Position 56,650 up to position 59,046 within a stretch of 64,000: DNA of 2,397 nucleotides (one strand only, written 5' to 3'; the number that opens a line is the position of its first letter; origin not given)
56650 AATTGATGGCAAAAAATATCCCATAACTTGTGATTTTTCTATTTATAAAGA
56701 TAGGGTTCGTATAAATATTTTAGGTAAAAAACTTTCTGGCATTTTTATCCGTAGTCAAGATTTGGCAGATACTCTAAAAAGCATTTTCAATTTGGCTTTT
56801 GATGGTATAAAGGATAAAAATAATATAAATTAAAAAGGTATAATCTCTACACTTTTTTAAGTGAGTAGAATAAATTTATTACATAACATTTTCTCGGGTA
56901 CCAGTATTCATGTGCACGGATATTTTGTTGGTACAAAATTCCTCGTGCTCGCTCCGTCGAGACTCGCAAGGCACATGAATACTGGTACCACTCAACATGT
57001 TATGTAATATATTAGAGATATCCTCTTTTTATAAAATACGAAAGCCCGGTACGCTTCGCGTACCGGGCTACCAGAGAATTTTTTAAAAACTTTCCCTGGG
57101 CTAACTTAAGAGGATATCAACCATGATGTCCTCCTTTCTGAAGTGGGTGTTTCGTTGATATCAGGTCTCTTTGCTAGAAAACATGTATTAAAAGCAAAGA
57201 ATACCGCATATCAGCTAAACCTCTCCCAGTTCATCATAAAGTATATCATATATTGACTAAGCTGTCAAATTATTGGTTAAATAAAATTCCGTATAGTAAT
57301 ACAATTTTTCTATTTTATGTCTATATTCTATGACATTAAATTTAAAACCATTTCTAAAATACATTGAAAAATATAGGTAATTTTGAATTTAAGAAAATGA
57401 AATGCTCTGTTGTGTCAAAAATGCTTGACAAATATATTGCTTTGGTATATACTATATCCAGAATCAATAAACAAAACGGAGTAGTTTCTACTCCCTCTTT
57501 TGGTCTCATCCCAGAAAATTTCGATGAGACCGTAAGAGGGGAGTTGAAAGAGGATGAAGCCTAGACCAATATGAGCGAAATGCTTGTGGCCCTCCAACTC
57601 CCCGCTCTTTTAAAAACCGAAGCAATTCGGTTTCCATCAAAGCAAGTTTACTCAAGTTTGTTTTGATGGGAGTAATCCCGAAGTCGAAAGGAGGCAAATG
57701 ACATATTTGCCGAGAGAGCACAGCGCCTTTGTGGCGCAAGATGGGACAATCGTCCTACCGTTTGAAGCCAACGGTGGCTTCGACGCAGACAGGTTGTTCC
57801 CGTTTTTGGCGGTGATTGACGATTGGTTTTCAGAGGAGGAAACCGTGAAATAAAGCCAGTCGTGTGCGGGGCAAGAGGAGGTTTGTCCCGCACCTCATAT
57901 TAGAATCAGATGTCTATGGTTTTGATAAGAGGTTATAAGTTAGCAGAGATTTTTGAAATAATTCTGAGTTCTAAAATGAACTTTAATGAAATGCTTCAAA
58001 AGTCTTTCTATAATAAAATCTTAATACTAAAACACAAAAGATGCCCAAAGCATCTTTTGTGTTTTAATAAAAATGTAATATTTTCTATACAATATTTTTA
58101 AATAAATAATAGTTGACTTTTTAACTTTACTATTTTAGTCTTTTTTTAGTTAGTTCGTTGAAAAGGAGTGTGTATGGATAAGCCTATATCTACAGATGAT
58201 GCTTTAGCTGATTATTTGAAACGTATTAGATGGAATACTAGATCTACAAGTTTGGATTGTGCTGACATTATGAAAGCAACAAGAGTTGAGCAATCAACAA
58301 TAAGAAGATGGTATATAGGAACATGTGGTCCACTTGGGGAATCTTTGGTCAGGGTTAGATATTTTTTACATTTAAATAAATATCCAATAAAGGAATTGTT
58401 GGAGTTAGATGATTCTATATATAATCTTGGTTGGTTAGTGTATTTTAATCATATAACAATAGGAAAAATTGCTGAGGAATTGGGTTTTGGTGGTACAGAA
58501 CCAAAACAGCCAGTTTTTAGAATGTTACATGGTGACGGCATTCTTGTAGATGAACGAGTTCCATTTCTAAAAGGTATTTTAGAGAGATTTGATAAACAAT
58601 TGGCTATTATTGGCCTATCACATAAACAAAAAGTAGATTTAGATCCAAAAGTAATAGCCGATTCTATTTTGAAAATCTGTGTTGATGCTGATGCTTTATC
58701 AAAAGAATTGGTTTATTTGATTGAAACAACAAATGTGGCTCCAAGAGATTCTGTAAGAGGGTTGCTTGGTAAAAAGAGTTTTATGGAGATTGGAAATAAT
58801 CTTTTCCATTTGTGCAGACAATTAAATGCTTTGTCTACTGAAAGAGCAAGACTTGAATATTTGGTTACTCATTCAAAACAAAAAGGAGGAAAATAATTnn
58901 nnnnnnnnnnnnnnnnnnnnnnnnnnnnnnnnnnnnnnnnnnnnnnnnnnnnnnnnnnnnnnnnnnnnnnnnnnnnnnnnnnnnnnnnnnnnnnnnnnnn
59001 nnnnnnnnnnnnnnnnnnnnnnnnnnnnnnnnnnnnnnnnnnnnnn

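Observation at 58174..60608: Two-gene module encoding an Hsp90/MORC-type GHKL ATPase with a 400-aa unknown C-terminus, in a GC-richer islet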

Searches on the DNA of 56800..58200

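Call 24: search_rna_families(source=window, start=56800, end=58200, threshold=evalue, max_evalue=1, show_alignments=2)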
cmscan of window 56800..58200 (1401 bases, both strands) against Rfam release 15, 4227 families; matches with E-value up to 1: 4.
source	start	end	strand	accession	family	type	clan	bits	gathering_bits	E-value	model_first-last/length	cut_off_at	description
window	57486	57548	+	RF00835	mir-58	Gene; miRNA;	-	23.4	76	0.077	1-77/77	no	mir-58 microRNA precursor family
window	57482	57552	+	RF03983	MIR5284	Gene; miRNA;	-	21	93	0.25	1-111/111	no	MIR5284 microRNA precursor family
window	56902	56984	+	RF02521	Virus-PTE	Cis-reg;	-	18.9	80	0.72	1-85/85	no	Panicum mosaic virus cap-independent translation enhancer RNA (PTE)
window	57604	57698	+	RF01850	beta_tmRNA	Gene;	CL00001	11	84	0.76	75-172/331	no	Betaproteobacteria transfer-messenger RNA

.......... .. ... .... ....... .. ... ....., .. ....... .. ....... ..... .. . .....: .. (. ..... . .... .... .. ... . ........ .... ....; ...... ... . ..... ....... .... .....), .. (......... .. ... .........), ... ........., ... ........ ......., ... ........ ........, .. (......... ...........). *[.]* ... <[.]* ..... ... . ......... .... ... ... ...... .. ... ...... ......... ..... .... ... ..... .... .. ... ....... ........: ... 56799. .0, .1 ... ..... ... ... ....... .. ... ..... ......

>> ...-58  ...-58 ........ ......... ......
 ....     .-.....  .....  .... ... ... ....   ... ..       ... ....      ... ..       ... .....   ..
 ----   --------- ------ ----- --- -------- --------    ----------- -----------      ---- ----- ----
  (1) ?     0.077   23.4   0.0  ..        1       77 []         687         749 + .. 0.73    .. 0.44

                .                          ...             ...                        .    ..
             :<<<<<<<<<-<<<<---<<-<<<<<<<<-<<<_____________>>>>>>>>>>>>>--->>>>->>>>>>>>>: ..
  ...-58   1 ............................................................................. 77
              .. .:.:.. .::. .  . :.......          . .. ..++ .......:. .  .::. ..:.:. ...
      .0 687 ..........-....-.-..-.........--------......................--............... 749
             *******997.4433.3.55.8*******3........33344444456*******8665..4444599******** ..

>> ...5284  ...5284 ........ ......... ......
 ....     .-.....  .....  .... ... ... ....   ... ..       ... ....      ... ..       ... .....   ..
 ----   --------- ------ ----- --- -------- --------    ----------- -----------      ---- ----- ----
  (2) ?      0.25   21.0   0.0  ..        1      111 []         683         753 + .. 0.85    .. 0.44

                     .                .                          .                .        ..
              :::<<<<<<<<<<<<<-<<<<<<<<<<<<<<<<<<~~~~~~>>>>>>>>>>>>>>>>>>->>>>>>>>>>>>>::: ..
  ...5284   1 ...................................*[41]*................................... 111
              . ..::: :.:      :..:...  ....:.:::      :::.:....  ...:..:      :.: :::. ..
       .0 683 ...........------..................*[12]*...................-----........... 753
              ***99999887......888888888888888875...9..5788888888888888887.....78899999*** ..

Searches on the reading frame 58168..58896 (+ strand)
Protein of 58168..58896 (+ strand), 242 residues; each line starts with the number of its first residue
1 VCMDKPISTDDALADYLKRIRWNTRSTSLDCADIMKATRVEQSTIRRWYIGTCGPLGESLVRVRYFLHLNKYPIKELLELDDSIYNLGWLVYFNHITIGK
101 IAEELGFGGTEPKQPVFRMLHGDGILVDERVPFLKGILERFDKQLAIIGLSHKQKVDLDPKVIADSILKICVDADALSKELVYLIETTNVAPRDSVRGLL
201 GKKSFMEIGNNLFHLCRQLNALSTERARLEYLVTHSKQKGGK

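Call 3: search_protein_families(library=pfam, proteins=[window:58168-58896:+], max_evalue=1)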
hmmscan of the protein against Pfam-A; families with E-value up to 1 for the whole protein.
window:58168-58896:+ (242 aa): 0 families

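Call 4: search_protein_families(library=padloc, proteins=[window:58168-58896:+], max_evalue=1)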
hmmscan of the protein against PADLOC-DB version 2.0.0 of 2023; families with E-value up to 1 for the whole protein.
window:58168-58896:+ (242 aa): 0 families

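Call 9: search_protein_families(library=ncbifam, proteins=[window:58168-58896:+], max_evalue=1)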
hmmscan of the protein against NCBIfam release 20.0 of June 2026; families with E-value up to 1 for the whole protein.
window:58168-58896:+ (242 aa): 0 families

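Call 10: search_protein_families(library=phrogs, proteins=[window:58168-58896:+], max_evalue=1)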
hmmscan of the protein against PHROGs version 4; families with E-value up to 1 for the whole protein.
window:58168-58896:+ (242 aa): 0 families

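Call 22: find_homologous_proteins(query=A1)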
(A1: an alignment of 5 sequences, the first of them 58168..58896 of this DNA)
Query A1 (5 sequences) (242 aa, profile of the alignment): 3 proteins with E <= 0.001 among 8000 candidates.
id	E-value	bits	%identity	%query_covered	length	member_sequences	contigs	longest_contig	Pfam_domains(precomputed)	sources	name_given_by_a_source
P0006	2.6e-82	294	100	99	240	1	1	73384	-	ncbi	-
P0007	5.4e-78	280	21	89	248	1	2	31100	-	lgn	-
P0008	2.7e-57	212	21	89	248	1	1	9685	-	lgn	-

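Call 28: find_encoding_contigs(protein=P0008, flank=10000, max_places=3)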
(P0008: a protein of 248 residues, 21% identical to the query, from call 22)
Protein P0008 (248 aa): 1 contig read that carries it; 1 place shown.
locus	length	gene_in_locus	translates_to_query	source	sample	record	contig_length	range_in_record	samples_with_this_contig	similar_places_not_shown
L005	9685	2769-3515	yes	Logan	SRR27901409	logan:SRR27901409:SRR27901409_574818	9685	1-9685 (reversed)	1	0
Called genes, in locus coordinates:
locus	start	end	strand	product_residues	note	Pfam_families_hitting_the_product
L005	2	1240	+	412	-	?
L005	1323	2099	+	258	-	PF02673:BacA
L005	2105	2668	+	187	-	PF02557:VanY (weak)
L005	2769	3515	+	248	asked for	-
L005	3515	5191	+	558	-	PF13589:HATPase_c_3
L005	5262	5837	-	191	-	PF01844:HNH, PF14279:HNH_5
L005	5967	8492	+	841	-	PF00005:ABC_tran (faint), PF02463:SMC_N (faint), PF13191:AAA_16 (faint), PF13555:AAA_29 (faint), PF20703:nSTAND1 (faint), PF00684:DnaJ_CXXCXGXG (faint), PF17760:UvrA_inter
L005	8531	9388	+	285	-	PF01734:Patatin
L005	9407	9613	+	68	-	PF18917:LiaI-LiaF-like_TM1, PF22570:LiaF-TM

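Call 45: search_protein_families(library=pfam, alignment_id=A4, max_evalue=0.1)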
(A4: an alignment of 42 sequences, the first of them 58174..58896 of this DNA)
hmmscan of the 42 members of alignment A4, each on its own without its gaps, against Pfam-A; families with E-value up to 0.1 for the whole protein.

A. member 1, window:58174-58896:+ (240 aa): 0 families

B. families by the number of members that match (of 42 scanned): 26 families (the first 25 are shown)
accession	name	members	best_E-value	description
PF13384.12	HTH_23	6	5e-06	Homeodomain-like domain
PF01381.28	HTH_3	3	7.1e-06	Helix-turn-helix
PF13542.12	HTH_Tnp_ISL3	3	1.4e-05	Helix-turn-helix domain of transposase family ISL3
PF13560.12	HTH_31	3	0.01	Helix-turn-helix domain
PF13551.12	HTH_29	3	0.012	Winged helix-turn helix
PF13518.12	HTH_28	3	0.014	Helix-turn-helix domain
PF12728.13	HTH_17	2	1.1e-06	Helix-turn-helix domain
PF13022.12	HTH_Tnp_1_2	2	0.028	Helix-turn-helix of insertion element transposase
PF13443.12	HTH_26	2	0.036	Cro/C1-type HTH DNA-binding domain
PF15943.11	YdaS_toxin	1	0.00082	Bacterial toxin YdaS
PF12200.13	DUF3597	1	0.0018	Domain of unknown function (DUF3597)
PF20155.4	TMP_3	1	0.0088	Tape measure protein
PF25510.1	Ubiquitin_DCDC1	1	0.014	Doublecortin domain-containing protein 1-like, ubiquitin domain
PF06056.18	Terminase_5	1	0.018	Putative ATPase subunit of terminase (gpP-like)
PF10437.14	Lip_prot_lig_C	1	0.029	Bacterial lipoate protein ligase C-terminus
PF14549.12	P22_Cro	1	0.061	DNA-binding transcriptional regulator Cro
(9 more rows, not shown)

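Call 46: search_solved_structures(query=A4, max_evalue=10, show_alignments=2)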
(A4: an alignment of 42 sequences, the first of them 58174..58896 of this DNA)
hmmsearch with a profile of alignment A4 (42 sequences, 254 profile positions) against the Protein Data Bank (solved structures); distinct sequences matched with E-value up to 10: 23.
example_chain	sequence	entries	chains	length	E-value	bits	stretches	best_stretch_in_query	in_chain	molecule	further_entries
6z2i_A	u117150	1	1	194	0.0018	21.3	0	70-108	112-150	de novo designed TIM barrel DeNovoTIM6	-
3op9_A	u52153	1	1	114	0.0025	20.8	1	16-70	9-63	Pli0006 protein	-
3jxb_C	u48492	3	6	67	0.0071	19.3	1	20-64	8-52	Repressor protein C2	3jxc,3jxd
2r1j_L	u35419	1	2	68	0.0073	19.3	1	20-64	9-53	Repressor protein C2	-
1adr_A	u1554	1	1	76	0.0099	18.8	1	20-64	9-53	P22 C2 REPRESSOR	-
7osv_A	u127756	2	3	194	0.022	17.7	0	71-108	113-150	DeNovoTIM6-SB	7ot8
7yb4_A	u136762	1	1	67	0.2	14.5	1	4-54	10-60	Homeobox protein extradenticle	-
1puf_B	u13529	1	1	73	0.2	14.5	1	5-54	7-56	Pre-B-cell leukemia transcription factor-1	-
9tv9_A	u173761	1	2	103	0.24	14.3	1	30-61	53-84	Antitoxin HigA-2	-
1b8i_B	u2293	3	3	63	0.25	14.3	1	5-54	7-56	PROTEIN (HOMEOBOX PROTEIN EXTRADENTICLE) | Homeobox protein extradenticle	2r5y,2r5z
1b72_B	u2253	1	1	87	0.3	14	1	5-54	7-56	PROTEIN (PBX1)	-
3bs3_A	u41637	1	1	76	0.34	13.8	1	27-69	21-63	Putative DNA-binding protein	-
2kpj_A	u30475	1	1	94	0.34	13.8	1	4-57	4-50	SOS-response transcriptional repressor, LexA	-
5zjq_B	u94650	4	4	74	0.35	13.8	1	5-54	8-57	Homeobox protein extradenticle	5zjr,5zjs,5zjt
1du6_A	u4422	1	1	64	0.37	13.7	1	9-54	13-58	HOMEOBOX PROTEIN PBX1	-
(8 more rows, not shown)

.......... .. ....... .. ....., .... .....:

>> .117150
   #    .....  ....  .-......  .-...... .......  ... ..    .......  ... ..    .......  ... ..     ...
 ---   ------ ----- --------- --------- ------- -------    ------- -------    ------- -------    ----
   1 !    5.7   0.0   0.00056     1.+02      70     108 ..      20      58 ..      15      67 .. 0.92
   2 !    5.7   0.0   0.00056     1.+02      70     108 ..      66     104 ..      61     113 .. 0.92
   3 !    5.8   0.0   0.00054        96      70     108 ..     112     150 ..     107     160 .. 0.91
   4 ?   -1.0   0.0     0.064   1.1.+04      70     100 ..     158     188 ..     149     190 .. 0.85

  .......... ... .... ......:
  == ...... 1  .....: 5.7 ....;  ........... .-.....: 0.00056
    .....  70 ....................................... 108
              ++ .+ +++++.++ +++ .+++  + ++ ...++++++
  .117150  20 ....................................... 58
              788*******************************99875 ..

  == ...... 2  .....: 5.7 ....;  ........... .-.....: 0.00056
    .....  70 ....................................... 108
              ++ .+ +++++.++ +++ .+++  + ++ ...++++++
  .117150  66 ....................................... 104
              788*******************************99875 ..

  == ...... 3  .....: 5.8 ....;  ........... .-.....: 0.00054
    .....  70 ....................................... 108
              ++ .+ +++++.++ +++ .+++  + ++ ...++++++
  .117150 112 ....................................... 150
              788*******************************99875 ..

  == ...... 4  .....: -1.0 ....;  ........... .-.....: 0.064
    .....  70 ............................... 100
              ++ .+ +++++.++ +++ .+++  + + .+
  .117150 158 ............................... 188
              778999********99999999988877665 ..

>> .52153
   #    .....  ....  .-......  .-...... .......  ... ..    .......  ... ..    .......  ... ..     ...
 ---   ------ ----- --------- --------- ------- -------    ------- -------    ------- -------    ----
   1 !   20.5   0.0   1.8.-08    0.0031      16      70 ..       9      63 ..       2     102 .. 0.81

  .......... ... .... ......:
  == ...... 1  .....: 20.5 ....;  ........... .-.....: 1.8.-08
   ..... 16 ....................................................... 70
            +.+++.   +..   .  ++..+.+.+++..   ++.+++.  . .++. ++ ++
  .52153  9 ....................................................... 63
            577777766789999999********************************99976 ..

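Call 76: search_protein_families(library=padloc, alignment_id=A4, max_evalue=0.01)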
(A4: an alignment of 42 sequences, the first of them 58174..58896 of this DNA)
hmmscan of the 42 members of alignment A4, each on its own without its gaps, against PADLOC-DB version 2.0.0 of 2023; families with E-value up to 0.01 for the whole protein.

A. member 1, window:58174-58896:+ (240 aa): 0 families

B. families by the number of members that match (of 42 scanned): 4 families
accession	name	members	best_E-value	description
PDLC04133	mad1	3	0.00057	mads_1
PDLC03177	Specificity_I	1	0.005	Type I specificity subunit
PDLC03947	RmrA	1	0.0066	-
PDLC03951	RmrA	1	0.0093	-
